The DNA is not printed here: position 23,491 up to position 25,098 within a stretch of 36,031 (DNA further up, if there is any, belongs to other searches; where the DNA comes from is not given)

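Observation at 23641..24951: PurD-like ATP-grasp ligase without the GGREHA substrate motif, encoded at the end of the virion / ejection-protein operon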

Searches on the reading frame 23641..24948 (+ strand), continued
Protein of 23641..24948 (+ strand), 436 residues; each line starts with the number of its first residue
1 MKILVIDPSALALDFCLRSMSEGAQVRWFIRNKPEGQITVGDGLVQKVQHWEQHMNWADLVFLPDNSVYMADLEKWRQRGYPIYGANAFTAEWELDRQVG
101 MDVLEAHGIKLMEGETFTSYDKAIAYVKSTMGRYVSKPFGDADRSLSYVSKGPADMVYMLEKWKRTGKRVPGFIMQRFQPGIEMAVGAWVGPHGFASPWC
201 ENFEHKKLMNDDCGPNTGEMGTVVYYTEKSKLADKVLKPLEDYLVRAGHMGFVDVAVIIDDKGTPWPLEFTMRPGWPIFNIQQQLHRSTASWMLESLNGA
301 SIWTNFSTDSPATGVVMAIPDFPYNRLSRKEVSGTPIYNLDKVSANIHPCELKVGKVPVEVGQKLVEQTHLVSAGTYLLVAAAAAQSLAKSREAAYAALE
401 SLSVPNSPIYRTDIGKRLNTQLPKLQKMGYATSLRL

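Call 36: predict_structure(alignment_id=A1)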
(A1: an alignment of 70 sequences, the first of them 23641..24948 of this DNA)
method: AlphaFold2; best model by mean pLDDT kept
length: 436 residues; sequences in the alignment: 70
mean_pLDDT: 96.7   pTM: 0.94
mean pLDDT of the five models: 96.7, 96.5, 96.4, 96.2, 96.2
residues with pLDDT >= 90: 419; 70-90: 17; 50-70: 0; < 50: 0
segments of 3 or more residues with pLDDT < 50: none
pLDDT, mean of each block of 10 residues (from residue 1): 98 98 98 96 98 98 97 97 98 94 98 96 98 93 85 98 91 95 98 98 97 93 98 99 98 98 97 97 98 98 97 98 94 97 94 98 97 98 98 98 96 98 98 96
secondary structure, 60 per line:
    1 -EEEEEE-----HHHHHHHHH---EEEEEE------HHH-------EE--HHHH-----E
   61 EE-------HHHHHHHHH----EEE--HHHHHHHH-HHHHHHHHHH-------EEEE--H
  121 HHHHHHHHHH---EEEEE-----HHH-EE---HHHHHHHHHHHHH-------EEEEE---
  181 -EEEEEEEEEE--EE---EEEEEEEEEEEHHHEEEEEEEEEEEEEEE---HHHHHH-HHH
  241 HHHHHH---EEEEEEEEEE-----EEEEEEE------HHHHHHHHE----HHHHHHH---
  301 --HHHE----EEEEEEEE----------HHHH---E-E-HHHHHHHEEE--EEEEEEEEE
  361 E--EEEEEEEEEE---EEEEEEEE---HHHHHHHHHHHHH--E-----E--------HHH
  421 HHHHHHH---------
elements in order: E2-7 H13-21 E25-30 H51-54 E60-62 H70-78 E83-85 H88-95 H97-106 E114-117 H120-130 E134-138 H153-165 E173-177 E182-191 E199-209 E213-227 H231-236 H238-246 E250-259 E265-271 H278-285 H291-297 E311-318 H329-332 H340-346 E347-349 E352-361 E364-373 E377-384 H388-400 H418-427

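Call 42: fold_search(model_id=the predicted structure, library=pdb)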
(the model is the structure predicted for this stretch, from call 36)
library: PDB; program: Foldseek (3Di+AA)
matches with E <= 10: 1824; with E <= 0.001: 752
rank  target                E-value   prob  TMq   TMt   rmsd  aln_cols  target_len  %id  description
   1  2yw2_A                1.2e-30  1.00  0.76  0.78   4.2       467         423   19  Crystal structure of GAR synthetase from Aquifex aeolicus in complex with ATP (released 2007-10-23)
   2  5vev_B                8.5e-29  1.00  0.69  0.74   5.1       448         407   18  Crystal Structure of Phosphoribosylamine-glycine Ligase from Neisseria gonorrhoeae (released 2017-04-12)
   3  2qk4_B                1.2e-28  1.00  0.75  0.77   4.5       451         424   19  Human glycinamide ribonucleotide synthetase (released 2007-07-24)
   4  3lp8                  1.8e-28  1.00  0.72  0.74   4.8       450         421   19  Crystal structure of phosphoribosylamine-glycine ligase from Ehrlichia chaffeensis (released 2010-02-23)
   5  2qk4_A                2.8e-28  1.00  0.75  0.77   4.5       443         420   18  Human glycinamide ribonucleotide synthetase (released 2007-07-24)
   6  2ys6                  2.8e-28  1.00  0.71  0.74   4.8       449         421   20  Crystal structure of GAR synthetase from Geobacillus kaustophilus (released 2007-10-09)
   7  3mjf                  2.8e-28  1.00  0.69  0.70   6.0       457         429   20  Phosphoribosylamine-glycine ligase from Yersinia pestis (released 2010-05-26)
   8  2yrx                  4.4e-28  1.00  0.72  0.75   4.8       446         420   21  Crystal structure of GAR synthetase from Geobacillus kaustophilus (released 2007-10-09)
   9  2xcl                  1.4e-27  1.00  0.76  0.78   4.6       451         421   21  Nucleotide-bound Structures of Bacillus subtilis Glycinamide Ribonucleotide Synthetase (released 2011-03-23)
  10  2yrw                  1.9e-27  1.00  0.71  0.74   5.0       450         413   20  Crystal structure of GAR synthetase from Geobacillus kaustophilus (released 2007-10-09)
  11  5vev_A                3.5e-27  1.00  0.69  0.74   5.0       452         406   18  Crystal Structure of Phosphoribosylamine-glycine Ligase from Neisseria gonorrhoeae (released 2017-04-12)
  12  1gso                  1.3e-26  1.00  0.68  0.71   5.9       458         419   20  GLYCINAMIDE RIBONUCLEOTIDE SYNTHETASE (GAR-SYN) FROM E. COLI. (released 1998-12-09)
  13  7lvo                  2.3e-26  1.00  0.70  0.70   6.0       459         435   19  Cryptococcus neoformans GAR synthetase (released 2021-08-25)
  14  2ip4_A                1.4e-25  1.00  0.72  0.76   4.9       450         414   21  Crystal Structure of Glycinamide Ribonucleotide Synthetase from Thermus thermophilus HB8 (released 2007-10-30)
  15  1vkz_A                3.0e-23  1.00  0.72  0.79   4.9       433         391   17  Crystal structure of Phosphoribosylamine--glycine ligase (TM1250) from Thermotoga maritima at 2.30 A resolution (released 2004-08-24)
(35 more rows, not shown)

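Call 43: find_related_loci(query=A2, collection=viral_contigs, flank=10000)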
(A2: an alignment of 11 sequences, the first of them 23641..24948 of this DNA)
Query A2 (436 aa) in viral_contigs; peptide patterns used: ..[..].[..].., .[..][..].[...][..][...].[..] (x = any residue, [..] = any of these).
600 stretches matched a pattern (row limit reached: there are more); 537 encode a relative of the query (tblastn E <= 1e-3); the best 80 are kept; 80 distinct loci.
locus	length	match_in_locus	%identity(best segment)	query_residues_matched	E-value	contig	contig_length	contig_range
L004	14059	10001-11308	88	1-436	0e+0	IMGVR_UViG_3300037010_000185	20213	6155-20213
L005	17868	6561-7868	87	1-436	0e+0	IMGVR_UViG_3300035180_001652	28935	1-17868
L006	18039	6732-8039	88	1-436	0e+0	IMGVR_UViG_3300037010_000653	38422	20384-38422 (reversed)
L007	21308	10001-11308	87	1-436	0e+0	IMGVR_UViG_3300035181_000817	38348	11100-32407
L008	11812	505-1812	88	1-436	0e+0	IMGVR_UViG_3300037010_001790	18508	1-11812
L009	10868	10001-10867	92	1-289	0e+0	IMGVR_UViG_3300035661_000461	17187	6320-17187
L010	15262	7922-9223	53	1-432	7e-156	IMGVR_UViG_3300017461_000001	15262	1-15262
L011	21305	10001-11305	53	1-433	2e-148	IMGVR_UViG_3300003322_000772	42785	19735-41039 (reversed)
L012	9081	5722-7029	50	1-434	2e-147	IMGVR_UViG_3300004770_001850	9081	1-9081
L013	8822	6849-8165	51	1-435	2e-147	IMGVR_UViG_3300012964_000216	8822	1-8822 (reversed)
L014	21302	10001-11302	51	1-434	3e-146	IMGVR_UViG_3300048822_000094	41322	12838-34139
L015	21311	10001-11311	52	1-436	2e-146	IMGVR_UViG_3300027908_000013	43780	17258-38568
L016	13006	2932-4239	52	1-435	2e-145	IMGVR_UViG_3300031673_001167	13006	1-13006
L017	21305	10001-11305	51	1-433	4e-145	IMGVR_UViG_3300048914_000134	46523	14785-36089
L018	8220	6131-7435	52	1-433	1e-144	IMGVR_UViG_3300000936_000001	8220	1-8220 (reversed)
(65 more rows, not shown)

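Call 45: find_encoding_contigs(protein=P0234, flank=10000, max_places=2)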
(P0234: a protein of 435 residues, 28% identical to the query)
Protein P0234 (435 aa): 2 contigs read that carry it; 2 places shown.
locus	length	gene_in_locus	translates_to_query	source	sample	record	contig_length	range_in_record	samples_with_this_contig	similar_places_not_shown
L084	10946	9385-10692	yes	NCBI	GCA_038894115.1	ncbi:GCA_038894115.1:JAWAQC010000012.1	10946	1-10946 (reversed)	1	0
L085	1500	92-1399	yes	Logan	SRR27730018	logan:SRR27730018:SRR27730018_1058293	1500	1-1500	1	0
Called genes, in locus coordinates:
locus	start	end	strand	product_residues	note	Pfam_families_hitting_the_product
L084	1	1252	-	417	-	PF01336:tRNA_anti-codon, PF00152:tRNA-synt_2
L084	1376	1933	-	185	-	PF03367:Zn_ribbon_ZPR1, PF22794:jr-ZPR1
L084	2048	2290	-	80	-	-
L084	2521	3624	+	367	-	PF04055:Radical_SAM, PF08608:Wyosine_form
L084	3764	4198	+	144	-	-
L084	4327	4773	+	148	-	-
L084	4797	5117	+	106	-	-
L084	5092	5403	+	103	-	-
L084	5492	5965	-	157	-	-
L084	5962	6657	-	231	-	-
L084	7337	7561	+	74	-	-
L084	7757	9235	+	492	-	PF01182:Glucosamine_iso, PF02585:PIG-L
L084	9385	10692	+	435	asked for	PF01071:GARS_A, PF02843:GARS_C (weak)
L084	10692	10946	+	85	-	?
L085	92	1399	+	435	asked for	PF01071:GARS_A, PF02843:GARS_C (weak)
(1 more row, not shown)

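Call 46: find_encoding_contigs(protein=P0203, flank=10000, max_places=2)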
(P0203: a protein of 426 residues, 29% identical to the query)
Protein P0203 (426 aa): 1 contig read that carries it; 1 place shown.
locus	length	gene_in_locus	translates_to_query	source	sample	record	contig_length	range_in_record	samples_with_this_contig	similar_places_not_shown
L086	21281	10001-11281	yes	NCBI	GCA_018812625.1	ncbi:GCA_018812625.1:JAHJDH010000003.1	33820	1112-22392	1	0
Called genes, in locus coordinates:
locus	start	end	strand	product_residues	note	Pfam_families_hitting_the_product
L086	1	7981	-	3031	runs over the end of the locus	PF13385:Laminin_G_3, PF13229:Beta_helix, PF05048:NosD, PF13229:Beta_helix, PF05048:NosD, PF13229:Beta_helix, PF13229:Beta_helix, PF13229:Beta_helix, +3 more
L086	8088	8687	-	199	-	-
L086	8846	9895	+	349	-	-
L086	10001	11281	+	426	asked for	PF01071:GARS_A, PF02843:GARS_C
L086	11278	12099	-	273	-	PF04909:Amidohydro_2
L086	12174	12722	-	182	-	PF01862:PvlArgDC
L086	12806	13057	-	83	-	-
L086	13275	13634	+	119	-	-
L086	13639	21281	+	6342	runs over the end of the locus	-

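Call 47: find_encoding_contigs(protein=P0199, flank=10000, max_places=2)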
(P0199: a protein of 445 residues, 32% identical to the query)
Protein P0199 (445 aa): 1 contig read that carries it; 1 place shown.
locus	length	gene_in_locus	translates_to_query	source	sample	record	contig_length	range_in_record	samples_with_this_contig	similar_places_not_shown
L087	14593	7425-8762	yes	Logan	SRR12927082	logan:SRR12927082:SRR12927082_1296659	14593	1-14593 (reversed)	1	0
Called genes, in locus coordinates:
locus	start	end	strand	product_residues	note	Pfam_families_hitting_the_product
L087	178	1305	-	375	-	PF12323:HTH_OrfB_IS605, PF01385:OrfB_IS605, PF07282:Cas12f1-like_TNB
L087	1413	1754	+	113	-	-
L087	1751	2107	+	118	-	-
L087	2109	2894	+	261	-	-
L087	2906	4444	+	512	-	-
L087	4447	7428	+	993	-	PF01464:SLT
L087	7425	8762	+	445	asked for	PF02843:GARS_C (weak)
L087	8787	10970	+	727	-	PF12708:Pect-lyase_RHGA_epim, PF24146:K1-lyase_C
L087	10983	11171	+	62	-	-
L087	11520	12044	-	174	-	-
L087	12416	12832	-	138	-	-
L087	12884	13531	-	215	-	-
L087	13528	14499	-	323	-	PF00589:Phage_integrase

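Call 55: find_related_loci(query=A3, collection=genome_contigs, flank=10000)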
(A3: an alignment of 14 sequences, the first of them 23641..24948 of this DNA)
Query A3 (436 aa) in genome_contigs; peptide patterns used: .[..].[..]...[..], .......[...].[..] (x = any residue, [..] = any of these).
600 stretches matched a pattern (row limit reached: there are more); 568 encode a relative of the query (tblastn E <= 1e-3); the best 80 are kept; 80 distinct loci.
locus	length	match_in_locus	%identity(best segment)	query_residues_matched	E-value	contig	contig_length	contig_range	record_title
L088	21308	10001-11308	46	1-434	8e-127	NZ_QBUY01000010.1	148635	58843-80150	Paraburkholderia sp. C35 NODE_10_length_148635_cov_26.6442, whole genome shotgun sequence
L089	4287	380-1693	45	1-434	9e-110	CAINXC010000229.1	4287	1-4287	MAG: uncultured Verrucomicrobia bacterium isolate Umea_bin-08071 genome assembly, contig: bin-08071:229/840, whole genom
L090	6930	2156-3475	41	1-436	8e-104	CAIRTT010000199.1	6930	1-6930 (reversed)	MAG: uncultured Armatimonadetes bacterium isolate Kiruna3_bin-4623 genome assembly, contig: bin-4623:199/673, whole geno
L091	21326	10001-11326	36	1-436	2e-81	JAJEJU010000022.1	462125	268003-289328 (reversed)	Rhodanobacteraceae bacterium ZG21-1 assembly_22, whole genome shotgun sequence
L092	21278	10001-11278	32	1-436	2e-67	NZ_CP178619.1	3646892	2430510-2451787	Bdellovibrio sp. HCB288 chromosome, complete genome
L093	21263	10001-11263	32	2-430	2e-66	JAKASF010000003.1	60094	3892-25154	MAG: Candidatus Micrarchaeota archaeon isolate YP1.bin29 NODE_474_length_60094_cov_2.130972, whole genome shotgun sequen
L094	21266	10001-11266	34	1-430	2e-66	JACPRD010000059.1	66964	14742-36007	MAG: Planctomycetota bacterium isolate NC_groundwater_670_Ag_B-0.1um_68_49 B_1_S1_Biohub_coassembly_k141_1139627, whole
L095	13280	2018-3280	32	2-430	4e-66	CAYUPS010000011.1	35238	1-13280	MAG TPA_asm: uncultured Methanosarcinales archaeon isolate SRP287453_co1_230 genome assembly, contig: NODE_1935_length_3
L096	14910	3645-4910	32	1-430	1e-65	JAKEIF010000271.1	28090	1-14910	MAG: Nitrososphaera sp. isolate CW1 S1Ck127_9580355, whole genome shotgun sequence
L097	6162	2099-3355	33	3-429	6e-66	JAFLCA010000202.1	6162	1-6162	MAG: Deltaproteobacteria bacterium isolate UWPOB_DELTA1 gnl_X_BEAILMKM_202, whole genome shotgun sequence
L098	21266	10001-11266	32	1-430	5e-65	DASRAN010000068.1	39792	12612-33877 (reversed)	MAG TPA_asm: Patescibacteria group bacterium isolate SMAG_U11119 k141_4274352, whole genome shotgun sequence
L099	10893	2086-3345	32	2-429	2e-65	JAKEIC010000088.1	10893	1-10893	MAG: Planctomycetales bacterium isolate PMV_8.5 PMV_8.5.k101_231465, whole genome shotgun sequence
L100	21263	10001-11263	32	2-430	6e-65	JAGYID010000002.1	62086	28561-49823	MAG: Acidobacteria bacterium isolate CR_Sed_300A_bin.1 scaffold_11, whole genome shotgun sequence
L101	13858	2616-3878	33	2-430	1e-64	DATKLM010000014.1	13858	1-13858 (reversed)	MAG TPA_asm: Spirochaetia bacterium isolate SMAG_U14685 k141_954994, whole genome shotgun sequence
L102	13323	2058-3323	31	1-432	2e-63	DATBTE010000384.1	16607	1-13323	MAG TPA_asm: Pseudobdellovibrionaceae bacterium isolate SMAG_U4175 k141_736489, whole genome shotgun sequence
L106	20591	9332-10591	32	2-429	2e-63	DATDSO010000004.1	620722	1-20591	MAG TPA_asm: archaeon isolate SMAG_U8005 k141_245322, whole genome shotgun sequence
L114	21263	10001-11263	32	3-430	4e-62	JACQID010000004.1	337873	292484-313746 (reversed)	MAG: Candidatus Aenigmatarchaeota archaeon isolate NC_groundwater_1116_Ag_S-0.1um_45_568 S_p1_S3_coassembly_k141_873415,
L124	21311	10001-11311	30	1-430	4e-61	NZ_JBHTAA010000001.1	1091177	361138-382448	Haloferax namakaokahaiae strain DSM 29988 GCM70025341_13, whole genome shotgun sequence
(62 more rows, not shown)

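Call 59: search_protein_families(library=pfam, proteins=[L092:7773-9920:+, L092:11261-12967:-, L092:13066-14136:-, L092:14187-15047:-, L092:6111-6575:+, L124:8356-9627:+, L124:12145-13335:+, L124:14195-16594:+, L124:5985-7301:-, L124:13434-14135:-], max_evalue=0.001)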
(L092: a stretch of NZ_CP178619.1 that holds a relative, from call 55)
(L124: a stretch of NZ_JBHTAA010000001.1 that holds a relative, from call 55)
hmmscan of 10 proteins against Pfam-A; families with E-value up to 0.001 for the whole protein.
L092:7773-9920:+ (715 aa): 0 families

L092:11261-12967:- (568 aa): 4 families
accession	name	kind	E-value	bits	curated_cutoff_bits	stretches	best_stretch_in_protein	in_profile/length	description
PF00072.30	Response_reg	-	4.5e-29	101.3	30.2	1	449-559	1-111/111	Response regulator receiver domain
PF02518.31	HATPase_c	-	3.1e-25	89.2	26.4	1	307-420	2-108/111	Histidine kinase-, DNA gyrase B-, and HSP90-like ATPase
PF00512.31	HisKA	-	2.7e-21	75.8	26.9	1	193-259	1-66/66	His Kinase A (phospho-acceptor) domain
PF08448.16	PAS_4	-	0.00098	19.8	23.1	0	67-160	18-106/110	PAS fold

L092:13066-14136:- (356 aa): 0 families

L092:14187-15047:- (286 aa): 1 family
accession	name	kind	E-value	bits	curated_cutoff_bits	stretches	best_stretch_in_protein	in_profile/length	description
PF00089.32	Trypsin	-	1.4e-14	54.9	20.6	1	67-277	24-220/220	Trypsin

L092:6111-6575:+ (154 aa): 0 families

L124:8356-9627:+ (423 aa): 3 families
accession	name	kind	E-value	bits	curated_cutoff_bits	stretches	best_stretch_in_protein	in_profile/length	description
PF24318.1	DUF7490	-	4.8e-63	209.9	27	2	129-233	2-106/106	Domain of unknown function (DUF7490)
PF18204.6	PGF-CTERM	-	4.7e-07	30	18.8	1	399-420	1-22/23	PGF-CTERM motif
PF07705.17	CARDB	-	5.2e-05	23.8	22.7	1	258-346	10-92/101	CARDB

L124:12145-13335:+ (396 aa): 0 families

L124:14195-16594:+ (799 aa): 1 family
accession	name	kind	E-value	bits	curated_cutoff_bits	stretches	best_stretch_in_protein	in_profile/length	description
PF01040.23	UbiA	-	1.2e-25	90.7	34.2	1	543-765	3-227/250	UbiA prenyltransferase family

L124:5985-7301:- (438 aa): 0 families

L124:13434-14135:- (233 aa): 5 families
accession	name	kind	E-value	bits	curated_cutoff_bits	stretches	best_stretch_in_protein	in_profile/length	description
PF00106.31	adh_short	-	1.5e-37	129.4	26.6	1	8-194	2-189/195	short chain dehydrogenase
PF13561.12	adh_short_C2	-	1.3e-33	117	27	1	13-194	1-183/236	Enoyl-(Acyl carrier protein) reductase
PF08659.16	KR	-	9.4e-09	35.9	22.6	1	8-170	2-162/180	KR domain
PF23441.1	SDR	-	2.9e-06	27.3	27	1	3-192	4-199/258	SDR-like rossmann domain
PF01370.27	Epimerase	-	5.1e-05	23.2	20.9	1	9-80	1-65/240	NAD dependent epimerase/dehydratase family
